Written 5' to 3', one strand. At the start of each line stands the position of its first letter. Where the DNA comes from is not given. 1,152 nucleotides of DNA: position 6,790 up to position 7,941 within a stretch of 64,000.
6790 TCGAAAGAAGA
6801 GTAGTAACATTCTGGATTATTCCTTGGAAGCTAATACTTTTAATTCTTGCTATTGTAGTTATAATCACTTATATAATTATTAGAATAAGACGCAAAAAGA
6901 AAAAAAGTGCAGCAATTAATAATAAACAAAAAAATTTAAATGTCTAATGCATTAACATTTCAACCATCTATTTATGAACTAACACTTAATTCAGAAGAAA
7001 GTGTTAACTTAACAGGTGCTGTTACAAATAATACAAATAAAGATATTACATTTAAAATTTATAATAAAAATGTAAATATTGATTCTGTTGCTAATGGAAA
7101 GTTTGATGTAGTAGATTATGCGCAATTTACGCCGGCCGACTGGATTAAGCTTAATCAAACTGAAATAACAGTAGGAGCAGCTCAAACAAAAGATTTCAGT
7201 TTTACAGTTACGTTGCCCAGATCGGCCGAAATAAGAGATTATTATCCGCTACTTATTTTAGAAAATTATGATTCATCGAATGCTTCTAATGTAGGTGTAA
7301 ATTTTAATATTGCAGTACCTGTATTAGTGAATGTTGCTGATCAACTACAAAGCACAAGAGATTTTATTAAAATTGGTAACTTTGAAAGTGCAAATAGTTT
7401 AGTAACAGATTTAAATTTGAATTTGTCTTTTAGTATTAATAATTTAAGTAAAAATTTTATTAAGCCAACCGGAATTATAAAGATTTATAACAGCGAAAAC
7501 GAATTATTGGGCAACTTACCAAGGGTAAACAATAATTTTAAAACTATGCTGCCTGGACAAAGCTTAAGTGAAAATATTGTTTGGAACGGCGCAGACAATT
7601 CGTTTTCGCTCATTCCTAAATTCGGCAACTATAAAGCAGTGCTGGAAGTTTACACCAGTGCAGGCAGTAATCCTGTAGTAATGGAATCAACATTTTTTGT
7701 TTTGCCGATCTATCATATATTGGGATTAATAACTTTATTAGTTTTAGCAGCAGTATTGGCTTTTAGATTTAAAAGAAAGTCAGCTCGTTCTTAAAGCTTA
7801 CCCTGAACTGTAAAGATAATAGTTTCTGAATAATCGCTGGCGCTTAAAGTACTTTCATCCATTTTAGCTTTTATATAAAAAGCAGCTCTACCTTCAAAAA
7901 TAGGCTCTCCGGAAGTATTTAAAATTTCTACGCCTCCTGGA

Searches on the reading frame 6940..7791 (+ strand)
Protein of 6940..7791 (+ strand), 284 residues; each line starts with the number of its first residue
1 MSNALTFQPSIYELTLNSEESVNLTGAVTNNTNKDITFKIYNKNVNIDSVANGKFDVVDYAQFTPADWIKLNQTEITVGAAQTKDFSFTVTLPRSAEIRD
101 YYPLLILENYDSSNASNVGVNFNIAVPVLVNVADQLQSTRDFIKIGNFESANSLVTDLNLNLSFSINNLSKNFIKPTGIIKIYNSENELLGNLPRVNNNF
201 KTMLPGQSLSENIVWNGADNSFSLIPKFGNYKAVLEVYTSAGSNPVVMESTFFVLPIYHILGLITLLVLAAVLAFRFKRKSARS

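Call 24: search_protein_families(library=pfam, proteins=[window:6940-7791:+], max_evalue=0.01)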
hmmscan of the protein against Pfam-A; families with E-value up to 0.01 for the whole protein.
window:6940-7791:+ (284 aa): 3 families
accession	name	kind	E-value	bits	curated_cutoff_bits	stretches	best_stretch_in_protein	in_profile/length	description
PF06280.18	fn3_5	-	4e-05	24.7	27.6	1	22-97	10-85/112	Fn3-like domain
PF06030.18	WxLIP_PGBD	-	9.2e-05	22.9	27.3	1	10-95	17-107/121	WxL Interacting Protein, peptidoglycan binding domain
PF05827.17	VAS1_LD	-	0.0051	17.5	26.9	0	12-90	24-97/140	V-type proton ATPase subunit S1, luminal domain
